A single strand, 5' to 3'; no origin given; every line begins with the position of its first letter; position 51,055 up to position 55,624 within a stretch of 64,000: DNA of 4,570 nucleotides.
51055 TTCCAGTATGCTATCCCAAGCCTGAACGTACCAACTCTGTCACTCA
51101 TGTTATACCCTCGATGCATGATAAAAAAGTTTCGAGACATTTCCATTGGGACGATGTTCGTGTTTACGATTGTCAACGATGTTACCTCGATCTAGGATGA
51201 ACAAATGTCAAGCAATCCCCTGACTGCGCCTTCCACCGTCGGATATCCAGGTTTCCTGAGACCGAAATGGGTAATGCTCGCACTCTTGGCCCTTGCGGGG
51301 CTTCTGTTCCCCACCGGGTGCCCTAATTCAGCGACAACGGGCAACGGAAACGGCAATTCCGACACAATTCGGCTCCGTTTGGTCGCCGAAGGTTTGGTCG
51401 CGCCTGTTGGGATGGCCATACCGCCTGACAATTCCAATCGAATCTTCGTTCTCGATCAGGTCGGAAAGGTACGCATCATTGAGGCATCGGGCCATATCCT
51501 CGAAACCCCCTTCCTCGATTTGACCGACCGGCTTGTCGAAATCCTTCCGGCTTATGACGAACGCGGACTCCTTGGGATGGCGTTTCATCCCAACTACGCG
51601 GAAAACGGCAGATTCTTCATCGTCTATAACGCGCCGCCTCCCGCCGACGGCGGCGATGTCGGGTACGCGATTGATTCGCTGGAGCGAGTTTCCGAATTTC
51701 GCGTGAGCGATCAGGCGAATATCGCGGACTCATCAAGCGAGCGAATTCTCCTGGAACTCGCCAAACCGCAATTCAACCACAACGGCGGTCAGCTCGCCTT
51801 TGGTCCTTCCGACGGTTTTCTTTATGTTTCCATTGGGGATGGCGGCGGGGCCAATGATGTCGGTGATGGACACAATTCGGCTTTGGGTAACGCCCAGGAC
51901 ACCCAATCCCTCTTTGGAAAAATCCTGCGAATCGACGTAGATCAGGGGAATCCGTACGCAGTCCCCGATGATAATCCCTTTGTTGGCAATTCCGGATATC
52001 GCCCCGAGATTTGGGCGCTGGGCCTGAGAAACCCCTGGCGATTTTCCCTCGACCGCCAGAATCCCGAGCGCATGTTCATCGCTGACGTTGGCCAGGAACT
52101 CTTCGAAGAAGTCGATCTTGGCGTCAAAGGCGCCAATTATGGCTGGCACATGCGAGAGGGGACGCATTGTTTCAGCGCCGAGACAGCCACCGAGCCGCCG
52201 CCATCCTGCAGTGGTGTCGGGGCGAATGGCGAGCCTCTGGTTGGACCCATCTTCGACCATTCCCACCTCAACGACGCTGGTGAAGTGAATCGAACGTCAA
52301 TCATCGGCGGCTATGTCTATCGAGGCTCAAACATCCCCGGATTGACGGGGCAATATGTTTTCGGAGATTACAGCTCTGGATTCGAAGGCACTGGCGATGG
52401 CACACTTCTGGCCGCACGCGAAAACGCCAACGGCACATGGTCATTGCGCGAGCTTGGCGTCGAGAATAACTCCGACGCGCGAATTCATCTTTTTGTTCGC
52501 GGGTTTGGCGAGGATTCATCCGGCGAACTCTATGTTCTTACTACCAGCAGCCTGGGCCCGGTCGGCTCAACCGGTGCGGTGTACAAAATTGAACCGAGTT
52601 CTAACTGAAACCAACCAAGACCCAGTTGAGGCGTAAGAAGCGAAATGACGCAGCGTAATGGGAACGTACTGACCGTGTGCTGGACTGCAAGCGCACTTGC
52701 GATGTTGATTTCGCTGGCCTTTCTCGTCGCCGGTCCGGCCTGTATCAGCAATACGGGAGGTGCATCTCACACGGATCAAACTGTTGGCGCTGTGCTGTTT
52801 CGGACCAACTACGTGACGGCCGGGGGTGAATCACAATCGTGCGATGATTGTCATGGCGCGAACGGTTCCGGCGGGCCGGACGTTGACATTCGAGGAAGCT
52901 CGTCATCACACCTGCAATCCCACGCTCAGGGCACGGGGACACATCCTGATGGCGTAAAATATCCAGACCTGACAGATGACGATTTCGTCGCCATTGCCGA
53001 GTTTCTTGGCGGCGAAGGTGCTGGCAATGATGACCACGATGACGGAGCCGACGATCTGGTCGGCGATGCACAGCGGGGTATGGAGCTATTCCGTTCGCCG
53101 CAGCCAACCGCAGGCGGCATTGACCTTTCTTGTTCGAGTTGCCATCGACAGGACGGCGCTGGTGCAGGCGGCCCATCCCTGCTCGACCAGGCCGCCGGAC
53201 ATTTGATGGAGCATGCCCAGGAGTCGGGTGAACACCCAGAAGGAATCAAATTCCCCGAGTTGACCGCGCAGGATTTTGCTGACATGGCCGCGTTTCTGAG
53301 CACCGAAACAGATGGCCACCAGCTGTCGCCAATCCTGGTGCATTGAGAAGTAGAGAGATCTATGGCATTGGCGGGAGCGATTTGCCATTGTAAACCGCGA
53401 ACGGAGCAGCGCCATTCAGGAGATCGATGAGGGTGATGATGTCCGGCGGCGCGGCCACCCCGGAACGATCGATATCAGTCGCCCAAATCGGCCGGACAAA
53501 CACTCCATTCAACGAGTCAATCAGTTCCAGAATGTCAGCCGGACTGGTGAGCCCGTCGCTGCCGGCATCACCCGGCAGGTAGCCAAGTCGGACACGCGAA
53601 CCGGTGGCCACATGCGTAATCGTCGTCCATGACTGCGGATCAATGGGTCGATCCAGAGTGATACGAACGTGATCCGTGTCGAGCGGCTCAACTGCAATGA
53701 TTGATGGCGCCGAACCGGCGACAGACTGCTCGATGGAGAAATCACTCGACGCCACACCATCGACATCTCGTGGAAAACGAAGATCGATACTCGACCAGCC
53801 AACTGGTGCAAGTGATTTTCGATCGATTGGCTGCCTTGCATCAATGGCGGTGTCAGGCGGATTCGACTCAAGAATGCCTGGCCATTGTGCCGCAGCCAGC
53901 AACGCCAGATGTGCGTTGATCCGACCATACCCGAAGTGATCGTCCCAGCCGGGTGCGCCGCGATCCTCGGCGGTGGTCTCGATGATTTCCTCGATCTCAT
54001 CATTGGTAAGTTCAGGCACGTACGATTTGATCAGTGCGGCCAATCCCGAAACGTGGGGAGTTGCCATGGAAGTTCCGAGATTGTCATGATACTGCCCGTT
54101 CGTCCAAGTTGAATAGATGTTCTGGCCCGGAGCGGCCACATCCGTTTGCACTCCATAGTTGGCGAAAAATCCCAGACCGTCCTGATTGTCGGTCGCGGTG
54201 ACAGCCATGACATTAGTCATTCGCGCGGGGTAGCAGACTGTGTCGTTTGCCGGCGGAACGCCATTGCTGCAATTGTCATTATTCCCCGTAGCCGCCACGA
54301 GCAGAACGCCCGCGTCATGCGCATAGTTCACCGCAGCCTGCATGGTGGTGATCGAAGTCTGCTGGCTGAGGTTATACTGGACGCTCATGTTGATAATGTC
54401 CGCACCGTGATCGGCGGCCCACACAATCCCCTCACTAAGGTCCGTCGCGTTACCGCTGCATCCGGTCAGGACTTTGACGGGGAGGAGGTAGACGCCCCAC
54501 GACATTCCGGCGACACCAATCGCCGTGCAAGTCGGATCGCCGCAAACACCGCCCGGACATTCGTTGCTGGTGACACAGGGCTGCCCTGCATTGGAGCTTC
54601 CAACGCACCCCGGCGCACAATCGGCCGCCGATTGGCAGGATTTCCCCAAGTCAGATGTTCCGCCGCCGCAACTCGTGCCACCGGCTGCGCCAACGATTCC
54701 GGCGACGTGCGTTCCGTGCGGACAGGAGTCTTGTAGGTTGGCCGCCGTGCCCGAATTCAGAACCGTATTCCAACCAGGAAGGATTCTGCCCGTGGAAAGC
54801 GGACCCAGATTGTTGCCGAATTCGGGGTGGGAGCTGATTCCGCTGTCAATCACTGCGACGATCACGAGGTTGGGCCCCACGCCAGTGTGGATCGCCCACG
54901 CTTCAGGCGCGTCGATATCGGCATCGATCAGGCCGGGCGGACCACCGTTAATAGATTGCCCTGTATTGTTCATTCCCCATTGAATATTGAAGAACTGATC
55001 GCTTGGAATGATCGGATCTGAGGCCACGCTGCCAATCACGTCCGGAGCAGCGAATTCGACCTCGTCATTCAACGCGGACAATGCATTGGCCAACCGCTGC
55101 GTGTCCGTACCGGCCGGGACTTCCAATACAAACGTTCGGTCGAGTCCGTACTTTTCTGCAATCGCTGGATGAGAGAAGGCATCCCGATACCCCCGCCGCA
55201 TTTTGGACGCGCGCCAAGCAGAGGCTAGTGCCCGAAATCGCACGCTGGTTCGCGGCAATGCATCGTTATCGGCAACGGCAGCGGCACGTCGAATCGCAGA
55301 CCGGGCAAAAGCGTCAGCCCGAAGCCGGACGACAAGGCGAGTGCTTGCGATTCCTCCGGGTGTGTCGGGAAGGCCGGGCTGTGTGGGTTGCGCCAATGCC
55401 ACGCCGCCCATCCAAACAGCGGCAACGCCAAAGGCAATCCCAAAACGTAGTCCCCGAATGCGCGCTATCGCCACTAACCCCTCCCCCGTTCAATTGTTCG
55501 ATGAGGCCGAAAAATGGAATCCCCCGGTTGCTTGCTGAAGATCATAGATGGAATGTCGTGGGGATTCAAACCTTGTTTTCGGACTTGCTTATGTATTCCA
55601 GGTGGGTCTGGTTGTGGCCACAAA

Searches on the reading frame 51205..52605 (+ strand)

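Call 59: search_protein_families(library=pfam, proteins=[window:51205-52605:+], max_evalue=0.000001)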
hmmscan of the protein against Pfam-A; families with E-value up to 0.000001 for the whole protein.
window:51205-52605:+ (467 aa): 1 family
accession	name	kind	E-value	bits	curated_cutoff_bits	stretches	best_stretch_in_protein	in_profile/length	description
PF07995.17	GSDH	-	5.3e-34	118.4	25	1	66-320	3-225/332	Glucose / Sorbosone dehydrogenase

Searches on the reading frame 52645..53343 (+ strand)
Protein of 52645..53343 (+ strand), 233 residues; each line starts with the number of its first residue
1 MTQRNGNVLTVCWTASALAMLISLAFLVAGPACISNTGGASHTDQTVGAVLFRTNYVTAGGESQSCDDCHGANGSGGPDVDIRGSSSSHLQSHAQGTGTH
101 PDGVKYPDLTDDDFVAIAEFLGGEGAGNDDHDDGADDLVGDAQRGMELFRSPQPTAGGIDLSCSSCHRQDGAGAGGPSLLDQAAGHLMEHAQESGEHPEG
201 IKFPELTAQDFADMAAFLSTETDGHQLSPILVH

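Call 35: search_protein_families(library=pfam, proteins=[window:52645-53343:+], max_evalue=0.01)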
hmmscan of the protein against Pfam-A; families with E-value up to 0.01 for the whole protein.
window:52645-53343:+ (233 aa): 6 families
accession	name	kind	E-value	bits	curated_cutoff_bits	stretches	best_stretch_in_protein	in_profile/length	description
PF13442.11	Cytochrome_CBB3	-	3.9e-09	37.1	27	1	64-121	12-68/68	Cytochrome C oxidase, cbb3-type, subunit III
PF00034.26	Cytochrom_C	-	8.4e-08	33.9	21.3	1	162-218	11-86/90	Cytochrome c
PF09086.16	DUF1924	-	1.2e-07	32.5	22.5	1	141-175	7-41/96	Domain of unknown function (DUF1924)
PF21342.2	SoxA-TsdA_cyt-c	-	0.0013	19.2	27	0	145-224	2-85/88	SoxA/TsdA, cytochrome c domain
PF03150.19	CCP_MauG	-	0.0049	17.9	25.6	0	145-178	7-39/149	Di-haem cytochrome c peroxidase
PF09699.15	Paired_CXXCH_1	-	0.0078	16.3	20.6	0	63-78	6-21/41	Doubled CXXCH motif (Paired_CXXCH_1)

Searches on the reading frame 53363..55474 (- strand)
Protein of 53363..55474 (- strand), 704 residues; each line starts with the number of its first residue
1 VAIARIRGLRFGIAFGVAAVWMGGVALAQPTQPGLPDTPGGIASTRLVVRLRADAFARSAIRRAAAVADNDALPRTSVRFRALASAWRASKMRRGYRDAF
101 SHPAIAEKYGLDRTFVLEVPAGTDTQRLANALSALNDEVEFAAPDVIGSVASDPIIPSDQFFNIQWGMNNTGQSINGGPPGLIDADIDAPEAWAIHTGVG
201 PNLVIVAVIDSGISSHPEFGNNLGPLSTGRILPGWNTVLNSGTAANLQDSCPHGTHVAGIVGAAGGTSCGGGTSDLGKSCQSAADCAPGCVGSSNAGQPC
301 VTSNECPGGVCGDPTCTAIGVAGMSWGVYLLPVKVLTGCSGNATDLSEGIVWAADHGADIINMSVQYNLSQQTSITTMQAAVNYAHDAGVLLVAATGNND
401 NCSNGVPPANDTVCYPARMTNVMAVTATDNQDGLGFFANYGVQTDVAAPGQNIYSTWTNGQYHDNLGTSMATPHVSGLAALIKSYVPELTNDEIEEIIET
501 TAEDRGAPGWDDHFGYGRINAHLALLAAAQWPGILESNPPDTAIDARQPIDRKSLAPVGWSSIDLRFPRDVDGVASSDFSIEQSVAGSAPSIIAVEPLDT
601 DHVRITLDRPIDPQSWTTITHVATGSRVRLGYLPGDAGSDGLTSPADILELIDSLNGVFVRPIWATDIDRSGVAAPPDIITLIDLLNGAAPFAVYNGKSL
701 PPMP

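Call 59: search_protein_families(library=pfam, proteins=[window:53363-55474:-], max_evalue=0.000001)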
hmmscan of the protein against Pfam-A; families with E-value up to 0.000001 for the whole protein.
window:53363-55474:- (704 aa): 1 family
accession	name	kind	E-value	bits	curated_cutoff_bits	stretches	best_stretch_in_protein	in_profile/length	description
PF00082.27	Peptidase_S8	-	1e-49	169.9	21.8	1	204-517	4-288/288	Subtilase family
